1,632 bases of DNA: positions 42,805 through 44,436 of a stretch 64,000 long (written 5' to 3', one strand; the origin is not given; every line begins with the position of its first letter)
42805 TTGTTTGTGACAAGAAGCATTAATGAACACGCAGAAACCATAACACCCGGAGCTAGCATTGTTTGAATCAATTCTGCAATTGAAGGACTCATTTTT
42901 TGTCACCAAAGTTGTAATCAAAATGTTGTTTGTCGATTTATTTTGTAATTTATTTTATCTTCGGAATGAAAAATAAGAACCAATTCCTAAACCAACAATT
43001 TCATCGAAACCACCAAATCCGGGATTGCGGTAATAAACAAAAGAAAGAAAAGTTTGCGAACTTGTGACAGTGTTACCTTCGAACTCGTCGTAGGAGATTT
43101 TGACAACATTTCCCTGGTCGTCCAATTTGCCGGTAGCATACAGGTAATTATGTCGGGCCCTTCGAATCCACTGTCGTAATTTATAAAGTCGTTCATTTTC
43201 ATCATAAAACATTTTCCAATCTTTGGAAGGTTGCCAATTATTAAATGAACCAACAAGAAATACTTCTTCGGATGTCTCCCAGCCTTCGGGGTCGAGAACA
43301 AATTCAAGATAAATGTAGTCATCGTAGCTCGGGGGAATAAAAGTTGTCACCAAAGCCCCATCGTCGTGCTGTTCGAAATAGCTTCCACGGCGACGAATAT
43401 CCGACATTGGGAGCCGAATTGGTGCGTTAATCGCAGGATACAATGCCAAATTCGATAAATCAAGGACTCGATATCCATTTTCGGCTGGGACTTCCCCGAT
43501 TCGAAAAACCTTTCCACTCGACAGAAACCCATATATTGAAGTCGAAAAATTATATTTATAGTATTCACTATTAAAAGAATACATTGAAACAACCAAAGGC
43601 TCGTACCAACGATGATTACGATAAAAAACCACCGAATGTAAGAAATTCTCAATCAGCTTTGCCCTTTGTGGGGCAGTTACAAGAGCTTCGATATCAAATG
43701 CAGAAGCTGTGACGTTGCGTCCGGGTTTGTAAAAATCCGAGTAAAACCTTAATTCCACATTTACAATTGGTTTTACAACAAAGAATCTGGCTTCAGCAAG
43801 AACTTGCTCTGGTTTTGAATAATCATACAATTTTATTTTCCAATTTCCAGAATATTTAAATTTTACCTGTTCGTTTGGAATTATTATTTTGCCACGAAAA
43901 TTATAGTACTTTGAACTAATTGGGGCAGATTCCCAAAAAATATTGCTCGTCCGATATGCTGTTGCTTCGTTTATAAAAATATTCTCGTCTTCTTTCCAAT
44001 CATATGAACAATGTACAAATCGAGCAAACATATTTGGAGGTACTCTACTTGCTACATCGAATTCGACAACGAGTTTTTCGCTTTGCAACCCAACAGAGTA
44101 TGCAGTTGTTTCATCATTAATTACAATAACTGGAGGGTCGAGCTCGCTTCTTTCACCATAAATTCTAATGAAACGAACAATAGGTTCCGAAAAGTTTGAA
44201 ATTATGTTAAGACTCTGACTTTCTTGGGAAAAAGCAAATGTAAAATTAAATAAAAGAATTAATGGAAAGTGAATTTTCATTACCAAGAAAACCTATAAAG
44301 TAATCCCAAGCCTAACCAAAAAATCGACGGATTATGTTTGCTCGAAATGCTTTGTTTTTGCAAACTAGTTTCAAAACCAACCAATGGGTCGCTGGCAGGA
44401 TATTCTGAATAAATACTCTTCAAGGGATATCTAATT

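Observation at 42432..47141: Minus-strand operon next to tRNA-His: HExxH lipoprotein peptidase, PorT-like beta-barrel, plug-like protein with CBM48-like domain, DUF2721; candidate T9SS accessory locus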

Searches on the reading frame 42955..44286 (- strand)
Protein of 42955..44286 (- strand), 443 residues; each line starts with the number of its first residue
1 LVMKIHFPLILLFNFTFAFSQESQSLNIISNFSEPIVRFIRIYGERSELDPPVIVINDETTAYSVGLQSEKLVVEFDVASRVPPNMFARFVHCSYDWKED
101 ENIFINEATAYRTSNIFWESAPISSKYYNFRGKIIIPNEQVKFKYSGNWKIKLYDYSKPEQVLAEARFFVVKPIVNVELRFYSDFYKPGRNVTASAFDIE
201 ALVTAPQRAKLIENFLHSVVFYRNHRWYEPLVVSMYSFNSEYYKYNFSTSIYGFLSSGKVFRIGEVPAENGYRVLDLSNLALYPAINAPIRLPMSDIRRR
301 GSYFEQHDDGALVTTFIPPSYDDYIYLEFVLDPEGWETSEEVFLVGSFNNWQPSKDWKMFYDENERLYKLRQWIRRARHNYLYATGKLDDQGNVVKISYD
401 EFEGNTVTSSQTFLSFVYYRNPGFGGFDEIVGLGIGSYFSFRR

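Call 3: search_protein_families(library=pfam, proteins=[window:42955-44286:-], max_evalue=1)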
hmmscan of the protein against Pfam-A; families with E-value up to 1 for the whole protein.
window:42955-44286:- (443 aa): 3 families
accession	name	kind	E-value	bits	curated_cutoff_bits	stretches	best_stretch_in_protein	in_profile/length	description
PF17116.11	T9SS_plug_1st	-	7.3e-15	55.4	23.9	1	65-171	18-125/126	Type 9 secretion system plug protein 1st domain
PF16760.10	CBM53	-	0.1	13.4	27.6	1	339-361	10-32/57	Starch/carbohydrate-binding module (family 53)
PF16561.11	AMPK1_CBM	-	0.17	12.5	26.8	1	339-383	11-51/85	Glycogen recognition site of AMP-activated protein kinase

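Call 4: search_protein_families(library=ncbifam, proteins=[window:42955-44286:-], max_evalue=1)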
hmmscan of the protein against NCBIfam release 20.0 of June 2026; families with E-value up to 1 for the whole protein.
window:42955-44286:- (443 aa): 1 family
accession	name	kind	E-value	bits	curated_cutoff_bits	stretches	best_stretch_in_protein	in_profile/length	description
NF052315.1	T9SS_plug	equivalog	7e-28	97.8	100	1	65-433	20-384/385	type IX secretion system plug protein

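Call 8: search_solved_structures(query=window:42958-44280:-, max_evalue=10, show_alignments=2)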
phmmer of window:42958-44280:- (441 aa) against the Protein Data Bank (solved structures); distinct sequences matched with E-value up to 10: 3.
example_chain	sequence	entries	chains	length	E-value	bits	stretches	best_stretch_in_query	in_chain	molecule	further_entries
4r7f_A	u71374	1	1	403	9e-16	60.9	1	68-431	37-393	Uncharacterized protein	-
6h3j_C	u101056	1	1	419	1.7e-06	30.3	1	74-433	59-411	Plug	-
1ygm_A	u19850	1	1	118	0.7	11.8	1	18-59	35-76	hypothetical protein BSU31320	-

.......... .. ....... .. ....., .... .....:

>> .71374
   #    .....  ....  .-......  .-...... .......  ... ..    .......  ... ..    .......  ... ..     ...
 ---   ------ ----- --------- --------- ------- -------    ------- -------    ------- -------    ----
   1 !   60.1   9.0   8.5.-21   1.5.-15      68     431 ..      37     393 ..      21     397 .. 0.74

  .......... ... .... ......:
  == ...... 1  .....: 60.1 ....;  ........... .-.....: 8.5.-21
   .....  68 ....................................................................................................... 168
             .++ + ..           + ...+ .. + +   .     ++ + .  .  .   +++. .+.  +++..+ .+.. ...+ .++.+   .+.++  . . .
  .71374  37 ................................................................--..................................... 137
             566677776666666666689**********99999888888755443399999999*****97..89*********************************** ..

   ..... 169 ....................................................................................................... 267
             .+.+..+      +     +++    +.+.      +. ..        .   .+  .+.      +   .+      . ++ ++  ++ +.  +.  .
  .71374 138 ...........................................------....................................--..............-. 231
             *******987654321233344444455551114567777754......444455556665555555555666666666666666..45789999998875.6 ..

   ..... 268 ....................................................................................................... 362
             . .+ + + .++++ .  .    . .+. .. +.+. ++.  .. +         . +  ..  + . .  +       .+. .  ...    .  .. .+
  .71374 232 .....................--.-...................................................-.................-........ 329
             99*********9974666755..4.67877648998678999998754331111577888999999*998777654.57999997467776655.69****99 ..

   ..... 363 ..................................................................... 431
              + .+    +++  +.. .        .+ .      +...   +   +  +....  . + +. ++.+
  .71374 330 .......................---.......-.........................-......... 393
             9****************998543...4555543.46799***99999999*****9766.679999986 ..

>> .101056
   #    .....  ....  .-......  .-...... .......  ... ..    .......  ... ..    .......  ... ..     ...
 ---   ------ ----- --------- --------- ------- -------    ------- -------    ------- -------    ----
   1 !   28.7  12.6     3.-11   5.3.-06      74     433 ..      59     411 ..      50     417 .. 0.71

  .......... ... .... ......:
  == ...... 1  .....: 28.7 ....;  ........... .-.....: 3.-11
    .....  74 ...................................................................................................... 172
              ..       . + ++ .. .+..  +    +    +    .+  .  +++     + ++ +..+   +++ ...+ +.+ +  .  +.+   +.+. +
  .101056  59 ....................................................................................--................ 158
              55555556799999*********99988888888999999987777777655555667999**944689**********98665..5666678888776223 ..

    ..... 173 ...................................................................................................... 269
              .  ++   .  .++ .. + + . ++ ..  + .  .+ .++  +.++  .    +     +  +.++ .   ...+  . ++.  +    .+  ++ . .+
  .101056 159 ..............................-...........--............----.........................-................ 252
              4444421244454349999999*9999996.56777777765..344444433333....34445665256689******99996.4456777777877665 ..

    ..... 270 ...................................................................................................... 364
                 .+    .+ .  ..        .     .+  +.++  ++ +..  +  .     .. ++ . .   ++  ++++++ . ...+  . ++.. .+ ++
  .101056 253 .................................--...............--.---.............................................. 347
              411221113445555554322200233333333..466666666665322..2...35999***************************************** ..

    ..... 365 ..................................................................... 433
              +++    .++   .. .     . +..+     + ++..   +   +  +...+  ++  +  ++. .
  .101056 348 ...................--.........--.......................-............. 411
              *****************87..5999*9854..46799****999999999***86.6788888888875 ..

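Call 21: find_homologous_proteins(query=window:42958-44280:-)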
Query window:42958-44280:- (441 aa): 170 proteins with E <= 0.001 among 4958 candidates; the best 120 are listed.
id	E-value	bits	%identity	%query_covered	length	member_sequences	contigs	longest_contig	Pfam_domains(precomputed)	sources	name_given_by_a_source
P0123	7.8e-271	916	89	100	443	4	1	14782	PF17116.12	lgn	-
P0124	1.4e-240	817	77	97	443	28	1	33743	PF17116.12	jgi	jgi:hypothetical protein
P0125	2.9e-231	786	74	96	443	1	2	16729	PF17116.12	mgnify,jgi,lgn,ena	mgnify:CR=1 FL=1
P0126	3.3e-208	710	69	97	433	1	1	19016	PF17116.12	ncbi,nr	ncbi:MAG: DUF5103 domain-containing protein [Ignavibacteria bacterium]|nr:DUF5103 domain-containing 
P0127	3.5e-207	707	67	100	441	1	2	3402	PF17116.12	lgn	-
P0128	2.3e-206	704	70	99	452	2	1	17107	PF17116.12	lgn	-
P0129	4.2e-206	703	69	100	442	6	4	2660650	PF17116.12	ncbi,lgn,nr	ncbi:MAG: hypothetical protein CH6_1405 [Candidatus Kapaibacterium sp.]|nr:MAG: hypothetical protein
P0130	2.2e-205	701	68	93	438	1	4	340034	PF17116.12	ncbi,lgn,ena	-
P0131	6.9e-203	692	66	95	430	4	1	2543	PF17116.12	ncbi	ncbi:MAG: type IX secretion system plug protein domain-containing protein [Candidatus Kapaibacteriot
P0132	2.1e-200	684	68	93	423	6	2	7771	PF17116.12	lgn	-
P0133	5.6e-200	683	67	100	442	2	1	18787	PF17116.12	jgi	-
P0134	7.5e-200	682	65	100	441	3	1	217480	PF17116.12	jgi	jgi:hypothetical protein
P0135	6.9e-194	663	63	100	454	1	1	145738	PF17116.12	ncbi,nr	ncbi:MAG: DUF5103 domain-containing protein [Ignavibacteria bacterium]|nr:DUF5103 domain-containing 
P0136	1.3e-190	652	62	99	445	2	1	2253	PF17116.12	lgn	-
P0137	1.6e-189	648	61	99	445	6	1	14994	PF17116.12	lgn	-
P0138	6.2e-175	600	85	70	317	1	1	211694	PF17116.12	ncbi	-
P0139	3.3e-173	595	58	99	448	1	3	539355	PF17116.12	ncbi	-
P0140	1.0e-170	586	60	92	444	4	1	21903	PF17116.12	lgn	-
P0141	3.3e-169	581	60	92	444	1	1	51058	PF17116.12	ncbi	ncbi:MAG: type IX secretion system plug protein domain-containing protein [Candidatus Kapaibacterial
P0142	4.0e-168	578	57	98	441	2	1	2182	PF17116.12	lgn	-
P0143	4.1e-165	568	57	95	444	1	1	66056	PF17116.12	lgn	-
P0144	1.0e-153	530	51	99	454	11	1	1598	PF17116.12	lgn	-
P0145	3.1e-152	525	55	92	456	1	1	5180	PF17116.12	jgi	jgi:hypothetical protein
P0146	2.0e-145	503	50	100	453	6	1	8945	PF17116.12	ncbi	-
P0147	4.9e-145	502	49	98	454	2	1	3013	PF17116.12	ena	-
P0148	3.5e-142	492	52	92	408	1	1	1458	PF17116.12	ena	-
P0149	1.1e-141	491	51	91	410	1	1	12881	PF17116.12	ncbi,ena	-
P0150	1.5e-140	487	51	92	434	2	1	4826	PF17116.12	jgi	jgi:hypothetical protein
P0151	4.6e-140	485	51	100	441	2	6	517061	PF17116.12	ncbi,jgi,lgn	jgi:hypothetical protein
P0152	5.0e-140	485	50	93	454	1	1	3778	PF17116.12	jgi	jgi:hypothetical protein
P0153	1.2e-138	481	49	98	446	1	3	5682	PF17116.12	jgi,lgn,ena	-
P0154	2.0e-138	480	49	99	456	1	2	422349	PF17116.12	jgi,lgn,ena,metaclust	metaclust:\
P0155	2.7e-138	480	51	93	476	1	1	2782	PF17116.12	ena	-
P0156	1.1e-137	478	48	96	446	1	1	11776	PF17116.12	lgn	-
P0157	5.1e-137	475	51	92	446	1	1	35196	PF17116.12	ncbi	-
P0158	1.7e-136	474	50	91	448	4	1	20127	PF17116.12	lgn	-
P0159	6.1e-135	469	48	99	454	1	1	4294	PF17116.12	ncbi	-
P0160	1.0e-134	468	52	91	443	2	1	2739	PF17116.12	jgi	-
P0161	2.2e-132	460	47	95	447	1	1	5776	PF17116.12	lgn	-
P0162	5.3e-132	459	49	92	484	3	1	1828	PF17116.12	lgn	-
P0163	6.7e-131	455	50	91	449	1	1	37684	PF17116.12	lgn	-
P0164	2.3e-130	453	47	99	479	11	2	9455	PF17116.12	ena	-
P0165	4.2e-130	453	48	92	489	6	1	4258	PF17116.12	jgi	-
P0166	1.2e-129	451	49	95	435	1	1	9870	PF17116.12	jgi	-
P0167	1.6e-129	451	48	92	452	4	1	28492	PF17116.12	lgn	-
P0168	9.3e-129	448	47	94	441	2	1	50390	PF17116.12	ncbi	-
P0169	1.1e-128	448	49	91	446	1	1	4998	PF17116.12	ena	-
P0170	1.6e-128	447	46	97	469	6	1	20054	PF17116.12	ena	-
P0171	2.3e-128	447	48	97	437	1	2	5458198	PF17116.12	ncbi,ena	-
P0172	4.0e-128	446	47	91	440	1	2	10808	PF17116.12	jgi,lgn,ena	-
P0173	6.5e-128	445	48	100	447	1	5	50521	PF17116.12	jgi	jgi:hypothetical protein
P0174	7.2e-128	445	50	91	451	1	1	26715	PF17116.12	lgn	-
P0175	2.4e-127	443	46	99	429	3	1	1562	PF17116.12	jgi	jgi:hypothetical protein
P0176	2.0e-126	440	46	99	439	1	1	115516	PF17116.12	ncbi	-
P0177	4.0e-126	439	46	98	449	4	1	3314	PF17116.12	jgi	jgi:hypothetical protein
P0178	5.5e-126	439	50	92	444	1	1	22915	PF17116.12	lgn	-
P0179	3.0e-125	437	48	93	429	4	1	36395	PF17116.12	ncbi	-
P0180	5.3e-125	436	48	90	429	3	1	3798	PF17116.12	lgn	-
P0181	9.0e-125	435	47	92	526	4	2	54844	PF17116.12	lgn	-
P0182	1.4e-124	434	48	91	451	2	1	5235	PF17116.12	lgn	-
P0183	1.4e-124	434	45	92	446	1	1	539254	PF17116.12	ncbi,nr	ncbi:MAG: DUF5103 domain-containing protein [Ignavibacteria bacterium]|nr:DUF5103 domain-containing 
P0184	2.6e-124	434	48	92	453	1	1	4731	PF17116.12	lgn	-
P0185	2.6e-124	433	46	90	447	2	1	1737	PF17116.12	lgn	-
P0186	3.5e-124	433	47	91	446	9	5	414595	PF17116.12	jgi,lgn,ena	-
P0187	3.7e-124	433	45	99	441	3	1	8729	PF17116.12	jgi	jgi:hypothetical protein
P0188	7.0e-124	432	47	93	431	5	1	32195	PF17116.12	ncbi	-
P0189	1.9e-123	431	49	92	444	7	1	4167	PF17116.12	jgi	-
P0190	2.9e-123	430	47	91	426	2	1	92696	PF17116.12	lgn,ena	-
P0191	3.4e-123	430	45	93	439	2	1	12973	PF17116.12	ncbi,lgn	-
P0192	3.5e-123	430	46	95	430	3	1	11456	PF17116.12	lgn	-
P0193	6.8e-123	429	44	93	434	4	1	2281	PF17116.12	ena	-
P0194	7.8e-123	429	46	98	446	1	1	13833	PF17116.12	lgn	-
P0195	8.1e-123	429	48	92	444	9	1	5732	PF17116.12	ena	-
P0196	1.9e-122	427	45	94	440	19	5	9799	PF17116.12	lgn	-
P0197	2.4e-121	424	46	92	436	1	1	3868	PF17116.12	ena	-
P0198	1.1e-120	422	46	91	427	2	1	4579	PF17116.12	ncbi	-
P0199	1.3e-120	421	47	91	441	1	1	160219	PF17116.12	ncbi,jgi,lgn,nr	ncbi:MAG: DUF5103 domain-containing protein [bacterium]|nr:DUF5103 domain-containing protein [bacter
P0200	1.3e-120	421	46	93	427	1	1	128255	PF17116.12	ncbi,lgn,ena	-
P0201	3.5e-120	420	45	92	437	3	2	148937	PF17116.12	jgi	-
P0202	3.9e-120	420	45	93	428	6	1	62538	PF17116.12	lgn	-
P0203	3.9e-120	420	45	90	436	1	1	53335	PF17116.12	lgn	-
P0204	5.0e-120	419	46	93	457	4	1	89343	PF17116.12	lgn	-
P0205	5.0e-120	419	47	88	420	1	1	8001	PF17116.12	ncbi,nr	ncbi:MAG TPA: type IX secretion system plug protein domain-containing protein, partial [Patescibacte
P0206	8.3e-120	419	44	93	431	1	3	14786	PF17116.12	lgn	-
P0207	1.2e-119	418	46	93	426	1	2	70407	PF17116.12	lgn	-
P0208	1.4e-119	418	46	91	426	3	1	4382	PF17116.12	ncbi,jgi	jgi:hypothetical protein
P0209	7.0e-119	416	46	91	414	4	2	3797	PF17116.12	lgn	-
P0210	7.6e-119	415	44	92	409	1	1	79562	PF17116.12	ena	-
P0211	9.8e-119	415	49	80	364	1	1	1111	PF17116.12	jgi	-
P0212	2.1e-118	414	46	92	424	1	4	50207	PF17116.12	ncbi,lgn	-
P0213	2.9e-118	414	47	91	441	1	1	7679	PF17116.12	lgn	-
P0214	3.6e-118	413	47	94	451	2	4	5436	PF17116.12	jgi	-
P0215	1.1e-117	412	44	94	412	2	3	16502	PF17116.12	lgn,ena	-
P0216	2.1e-117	411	44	95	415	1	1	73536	PF17116.12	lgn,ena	-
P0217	2.8e-117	410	46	90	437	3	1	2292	PF17116.12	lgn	-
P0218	3.3e-117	410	43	100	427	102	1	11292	PF17116.12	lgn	-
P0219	3.8e-117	410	45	98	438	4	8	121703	PF17116.12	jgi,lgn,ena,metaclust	metaclust:\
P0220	4.6e-117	410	45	92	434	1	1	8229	PF17116.12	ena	-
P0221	5.5e-117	409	46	91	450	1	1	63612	PF17116.12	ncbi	-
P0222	5.8e-117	409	43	92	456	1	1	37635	PF17116.12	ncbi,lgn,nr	ncbi:MAG: hypothetical protein JNL32_00505 [Candidatus Kapabacteria bacterium]|nr:hypothetical prote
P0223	1.3e-116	408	45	91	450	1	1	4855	PF17116.12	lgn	-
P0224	2.5e-116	407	44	99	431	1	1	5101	PF17116.12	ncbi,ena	-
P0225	2.5e-116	407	42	95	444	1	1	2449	PF17116.12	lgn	-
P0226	2.8e-116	407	43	98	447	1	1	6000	PF17116.12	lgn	-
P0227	2.9e-116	407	46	91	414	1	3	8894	PF17116.12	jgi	jgi:hypothetical protein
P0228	3.7e-116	407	48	91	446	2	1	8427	PF17116.12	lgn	-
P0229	1.4e-115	405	43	98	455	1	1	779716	PF17116.12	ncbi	-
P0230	2.0e-115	404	44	93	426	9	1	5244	PF17116.12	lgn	-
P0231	3.2e-115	404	45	92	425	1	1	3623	PF17116.12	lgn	-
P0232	8.7e-115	402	45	90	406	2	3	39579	PF17116.12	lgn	-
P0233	1.6e-114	401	44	96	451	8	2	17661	PF17116.12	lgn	-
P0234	1.8e-114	401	43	95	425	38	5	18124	PF17116.12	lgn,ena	-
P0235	5.8e-114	399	45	95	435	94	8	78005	PF17116.12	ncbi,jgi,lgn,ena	jgi:hypothetical protein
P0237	9.2e-114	399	45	93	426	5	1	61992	PF17116.12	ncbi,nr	ncbi:MAG: DUF5103 domain-containing protein [Candidatus Kapabacteria bacterium]|nr:DUF5103 domain-co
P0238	1.0e-113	399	44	95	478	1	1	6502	PF17116.12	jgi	jgi:hypothetical protein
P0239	1.3e-113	398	43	92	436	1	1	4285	PF17116.12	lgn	-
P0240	2.1e-113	398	43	95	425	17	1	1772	PF17116.12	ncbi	-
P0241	2.5e-113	397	45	91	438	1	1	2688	PF17116.12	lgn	-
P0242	3.1e-113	397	48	91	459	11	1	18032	PF17116.12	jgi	jgi:hypothetical protein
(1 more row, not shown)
